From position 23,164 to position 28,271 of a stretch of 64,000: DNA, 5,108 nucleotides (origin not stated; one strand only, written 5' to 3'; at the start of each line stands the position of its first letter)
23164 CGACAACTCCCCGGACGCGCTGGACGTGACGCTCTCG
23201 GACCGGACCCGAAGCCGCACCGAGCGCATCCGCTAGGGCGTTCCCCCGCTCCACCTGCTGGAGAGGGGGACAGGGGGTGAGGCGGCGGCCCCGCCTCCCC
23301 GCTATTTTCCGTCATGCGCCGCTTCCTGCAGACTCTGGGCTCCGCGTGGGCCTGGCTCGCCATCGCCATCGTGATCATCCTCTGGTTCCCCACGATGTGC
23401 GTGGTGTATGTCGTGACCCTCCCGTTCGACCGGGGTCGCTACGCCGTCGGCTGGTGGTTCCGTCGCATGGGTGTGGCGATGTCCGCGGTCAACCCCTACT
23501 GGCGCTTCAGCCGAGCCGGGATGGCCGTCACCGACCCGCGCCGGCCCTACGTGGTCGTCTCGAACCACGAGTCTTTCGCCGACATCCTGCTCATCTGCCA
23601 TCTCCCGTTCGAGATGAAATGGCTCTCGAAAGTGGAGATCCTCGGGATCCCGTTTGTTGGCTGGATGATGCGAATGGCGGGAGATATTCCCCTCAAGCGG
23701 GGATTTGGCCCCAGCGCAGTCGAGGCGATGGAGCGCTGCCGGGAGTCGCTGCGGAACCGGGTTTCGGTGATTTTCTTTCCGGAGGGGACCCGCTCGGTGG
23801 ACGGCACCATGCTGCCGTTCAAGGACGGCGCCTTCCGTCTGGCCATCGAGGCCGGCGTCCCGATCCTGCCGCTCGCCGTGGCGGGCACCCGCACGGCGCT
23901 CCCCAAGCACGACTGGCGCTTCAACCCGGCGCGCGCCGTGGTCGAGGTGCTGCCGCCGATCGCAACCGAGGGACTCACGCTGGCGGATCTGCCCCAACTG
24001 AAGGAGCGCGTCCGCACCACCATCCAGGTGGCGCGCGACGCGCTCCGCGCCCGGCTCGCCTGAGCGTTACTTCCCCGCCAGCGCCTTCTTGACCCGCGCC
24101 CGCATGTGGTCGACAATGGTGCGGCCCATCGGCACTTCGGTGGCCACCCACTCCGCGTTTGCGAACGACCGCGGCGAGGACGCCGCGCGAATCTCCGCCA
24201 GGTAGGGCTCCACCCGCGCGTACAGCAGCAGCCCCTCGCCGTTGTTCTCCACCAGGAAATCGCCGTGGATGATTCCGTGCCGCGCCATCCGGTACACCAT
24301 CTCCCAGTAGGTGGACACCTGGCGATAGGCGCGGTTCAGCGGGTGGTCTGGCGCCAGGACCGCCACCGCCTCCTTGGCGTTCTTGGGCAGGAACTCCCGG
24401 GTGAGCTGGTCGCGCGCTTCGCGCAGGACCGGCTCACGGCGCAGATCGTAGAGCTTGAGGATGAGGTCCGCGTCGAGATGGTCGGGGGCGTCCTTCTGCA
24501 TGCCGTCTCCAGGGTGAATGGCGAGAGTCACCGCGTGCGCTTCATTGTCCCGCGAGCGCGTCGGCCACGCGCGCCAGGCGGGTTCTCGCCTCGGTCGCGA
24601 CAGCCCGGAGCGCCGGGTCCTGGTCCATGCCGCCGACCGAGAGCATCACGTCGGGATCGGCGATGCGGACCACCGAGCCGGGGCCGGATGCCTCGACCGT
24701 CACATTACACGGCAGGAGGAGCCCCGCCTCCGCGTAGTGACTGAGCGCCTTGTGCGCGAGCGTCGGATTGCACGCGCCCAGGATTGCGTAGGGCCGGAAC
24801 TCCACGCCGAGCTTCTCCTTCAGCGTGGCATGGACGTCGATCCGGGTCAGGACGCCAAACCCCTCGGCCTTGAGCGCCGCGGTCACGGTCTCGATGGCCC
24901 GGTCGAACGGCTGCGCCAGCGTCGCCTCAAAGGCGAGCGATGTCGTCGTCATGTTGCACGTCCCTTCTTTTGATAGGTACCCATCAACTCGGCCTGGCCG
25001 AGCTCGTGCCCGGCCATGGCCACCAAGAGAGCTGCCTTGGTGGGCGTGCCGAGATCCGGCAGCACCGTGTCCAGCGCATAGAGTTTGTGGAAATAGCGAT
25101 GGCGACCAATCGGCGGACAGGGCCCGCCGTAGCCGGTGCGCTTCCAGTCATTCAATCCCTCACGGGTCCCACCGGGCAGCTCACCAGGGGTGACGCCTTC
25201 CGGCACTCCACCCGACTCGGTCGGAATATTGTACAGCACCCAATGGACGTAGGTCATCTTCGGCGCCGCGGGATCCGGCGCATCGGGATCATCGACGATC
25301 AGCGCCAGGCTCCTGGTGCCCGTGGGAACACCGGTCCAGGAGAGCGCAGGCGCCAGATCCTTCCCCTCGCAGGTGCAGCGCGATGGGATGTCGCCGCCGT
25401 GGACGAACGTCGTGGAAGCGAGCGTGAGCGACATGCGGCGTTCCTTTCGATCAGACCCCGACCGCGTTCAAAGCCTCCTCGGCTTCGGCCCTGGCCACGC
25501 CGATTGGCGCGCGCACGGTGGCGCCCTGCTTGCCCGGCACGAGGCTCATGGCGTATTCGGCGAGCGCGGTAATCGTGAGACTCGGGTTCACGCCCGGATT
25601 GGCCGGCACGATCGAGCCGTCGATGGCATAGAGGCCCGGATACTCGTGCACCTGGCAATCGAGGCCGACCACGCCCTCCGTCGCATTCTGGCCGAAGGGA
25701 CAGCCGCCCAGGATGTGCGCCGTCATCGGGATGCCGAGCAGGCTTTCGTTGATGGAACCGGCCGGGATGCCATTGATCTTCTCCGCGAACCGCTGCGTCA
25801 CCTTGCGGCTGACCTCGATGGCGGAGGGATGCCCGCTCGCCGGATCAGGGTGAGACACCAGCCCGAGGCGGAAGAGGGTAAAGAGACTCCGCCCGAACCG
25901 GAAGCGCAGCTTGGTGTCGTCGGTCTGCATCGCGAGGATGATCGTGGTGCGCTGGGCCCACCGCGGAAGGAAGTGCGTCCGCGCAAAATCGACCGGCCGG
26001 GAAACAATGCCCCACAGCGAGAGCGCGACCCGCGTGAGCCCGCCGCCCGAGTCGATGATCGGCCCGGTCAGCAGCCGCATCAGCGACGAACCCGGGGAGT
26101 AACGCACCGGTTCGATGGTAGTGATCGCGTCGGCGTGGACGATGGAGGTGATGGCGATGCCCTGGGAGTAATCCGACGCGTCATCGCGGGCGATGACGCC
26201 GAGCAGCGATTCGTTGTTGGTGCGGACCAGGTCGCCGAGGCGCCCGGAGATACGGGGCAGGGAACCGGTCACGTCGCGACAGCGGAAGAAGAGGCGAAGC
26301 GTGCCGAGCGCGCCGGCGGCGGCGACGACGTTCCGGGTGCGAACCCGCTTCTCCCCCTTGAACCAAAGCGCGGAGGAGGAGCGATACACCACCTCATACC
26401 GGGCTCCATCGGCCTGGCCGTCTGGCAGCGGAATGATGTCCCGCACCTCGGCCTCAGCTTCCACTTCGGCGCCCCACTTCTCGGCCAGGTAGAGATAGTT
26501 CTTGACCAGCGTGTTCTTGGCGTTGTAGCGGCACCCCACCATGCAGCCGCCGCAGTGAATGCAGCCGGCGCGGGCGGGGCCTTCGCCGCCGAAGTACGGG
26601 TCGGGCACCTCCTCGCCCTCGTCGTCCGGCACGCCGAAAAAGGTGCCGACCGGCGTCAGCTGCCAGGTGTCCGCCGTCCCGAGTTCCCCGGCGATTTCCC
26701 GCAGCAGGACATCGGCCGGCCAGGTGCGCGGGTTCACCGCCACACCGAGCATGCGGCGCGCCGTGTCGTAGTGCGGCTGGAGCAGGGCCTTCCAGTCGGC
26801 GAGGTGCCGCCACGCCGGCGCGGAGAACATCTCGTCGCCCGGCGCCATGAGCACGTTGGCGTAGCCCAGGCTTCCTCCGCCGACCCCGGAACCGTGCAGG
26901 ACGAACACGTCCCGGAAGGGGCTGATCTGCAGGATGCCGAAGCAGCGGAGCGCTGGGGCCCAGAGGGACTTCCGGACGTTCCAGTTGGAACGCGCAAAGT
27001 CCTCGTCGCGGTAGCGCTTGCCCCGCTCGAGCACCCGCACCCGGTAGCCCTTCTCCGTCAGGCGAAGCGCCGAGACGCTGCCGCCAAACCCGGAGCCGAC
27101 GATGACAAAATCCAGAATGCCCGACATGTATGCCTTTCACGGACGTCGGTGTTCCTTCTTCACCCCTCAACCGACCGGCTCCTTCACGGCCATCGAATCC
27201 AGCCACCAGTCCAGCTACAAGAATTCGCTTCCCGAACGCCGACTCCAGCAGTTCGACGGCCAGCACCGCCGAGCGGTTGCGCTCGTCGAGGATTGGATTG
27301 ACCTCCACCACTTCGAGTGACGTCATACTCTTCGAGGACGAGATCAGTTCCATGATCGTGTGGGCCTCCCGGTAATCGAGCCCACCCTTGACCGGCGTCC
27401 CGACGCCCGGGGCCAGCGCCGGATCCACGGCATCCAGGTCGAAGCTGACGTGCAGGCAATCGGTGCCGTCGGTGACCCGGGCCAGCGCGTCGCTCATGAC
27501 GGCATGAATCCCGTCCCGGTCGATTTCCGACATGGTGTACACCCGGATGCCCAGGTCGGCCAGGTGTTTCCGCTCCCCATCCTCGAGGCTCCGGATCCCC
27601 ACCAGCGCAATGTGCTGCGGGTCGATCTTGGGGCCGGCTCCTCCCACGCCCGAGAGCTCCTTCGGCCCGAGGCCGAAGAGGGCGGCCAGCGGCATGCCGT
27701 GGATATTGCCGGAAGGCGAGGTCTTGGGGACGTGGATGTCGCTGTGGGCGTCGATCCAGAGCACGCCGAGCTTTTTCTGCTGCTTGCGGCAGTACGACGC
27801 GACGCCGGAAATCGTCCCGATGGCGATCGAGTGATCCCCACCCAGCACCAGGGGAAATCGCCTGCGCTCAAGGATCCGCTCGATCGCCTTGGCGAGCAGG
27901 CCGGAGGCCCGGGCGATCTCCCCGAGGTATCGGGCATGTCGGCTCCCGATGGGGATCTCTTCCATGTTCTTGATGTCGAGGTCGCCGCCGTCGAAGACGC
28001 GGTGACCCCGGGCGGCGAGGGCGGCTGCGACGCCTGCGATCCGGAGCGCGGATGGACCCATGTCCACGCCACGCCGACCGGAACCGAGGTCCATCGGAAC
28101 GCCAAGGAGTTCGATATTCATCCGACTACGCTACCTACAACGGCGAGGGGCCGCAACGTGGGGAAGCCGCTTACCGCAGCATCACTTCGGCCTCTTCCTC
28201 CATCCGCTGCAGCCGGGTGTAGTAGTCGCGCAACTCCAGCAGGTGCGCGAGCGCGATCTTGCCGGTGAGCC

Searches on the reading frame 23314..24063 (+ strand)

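Call 60: search_protein_families(library=pfam, proteins=[window:23314-24063:+], max_evalue=0.001)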
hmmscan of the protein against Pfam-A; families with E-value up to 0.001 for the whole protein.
window:23314-24063:+ (249 aa): 1 family
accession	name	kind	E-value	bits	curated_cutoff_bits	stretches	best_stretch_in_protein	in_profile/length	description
PF01553.26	Acyltransferase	-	1.1e-27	96.9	23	1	76-189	13-131/132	Acyltransferase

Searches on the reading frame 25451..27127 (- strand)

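Call 60: search_protein_families(library=pfam, proteins=[window:25451-27127:-], max_evalue=0.001)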
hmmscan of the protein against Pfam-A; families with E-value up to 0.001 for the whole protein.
window:25451-27127:- (558 aa): 5 families
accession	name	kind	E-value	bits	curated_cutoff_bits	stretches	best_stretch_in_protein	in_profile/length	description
PF05199.19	GMC_oxred_C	-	3.4e-14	54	24.6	1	469-523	85-139/139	GMC oxidoreductase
PF00732.25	GMC_oxred_N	-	6.7e-06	26.5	23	1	188-277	110-194/218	GMC oxidoreductase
PF13450.12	NAD_binding_8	-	1.1e-05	26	21.9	1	9-38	1-30/68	NAD(P)-binding Rossmann-like domain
PF01266.30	DAO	-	6.9e-05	23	27.9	0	6-123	1-85/353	FAD dependent oxidoreductase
PF00890.30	FAD_binding_2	-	0.00018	21.2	20.4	1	6-38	1-33/414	FAD binding domain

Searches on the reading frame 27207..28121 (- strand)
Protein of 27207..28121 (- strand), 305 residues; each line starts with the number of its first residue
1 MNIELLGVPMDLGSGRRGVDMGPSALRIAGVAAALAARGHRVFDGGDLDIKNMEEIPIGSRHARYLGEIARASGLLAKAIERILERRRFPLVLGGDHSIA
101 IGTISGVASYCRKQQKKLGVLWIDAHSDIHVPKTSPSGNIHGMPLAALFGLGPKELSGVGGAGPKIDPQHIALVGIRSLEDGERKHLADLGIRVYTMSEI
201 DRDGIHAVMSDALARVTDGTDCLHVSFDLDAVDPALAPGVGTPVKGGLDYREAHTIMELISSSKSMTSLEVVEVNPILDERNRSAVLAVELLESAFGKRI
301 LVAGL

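Call 47: search_protein_families(library=ncbifam, proteins=[window:27207-28121:-], max_evalue=0.00001)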
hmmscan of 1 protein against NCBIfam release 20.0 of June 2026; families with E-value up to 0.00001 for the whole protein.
window:27207-28121:- (305 aa): 5 families
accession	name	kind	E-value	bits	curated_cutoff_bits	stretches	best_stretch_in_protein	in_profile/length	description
TIGR01229.1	rocF_arginase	equivalog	1.9e-91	306.5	227.6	1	5-299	2-298/300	arginase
TIGR01227.1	hutG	equivalog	9.4e-35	120.3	229.15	1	5-294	39-304/307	formimidoylglutamase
NF002564.0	PRK02190.1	subfamily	1.2e-30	106.8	302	1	3-290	35-292/307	agmatinase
TIGR01230.1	agmatinase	equivalog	1.8e-30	106.5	174.3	2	169-292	153-269/275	agmatinase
NF010347.0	PRK13775.1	equivalog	1e-12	48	381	0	191-290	220-318/331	formimidoylglutamase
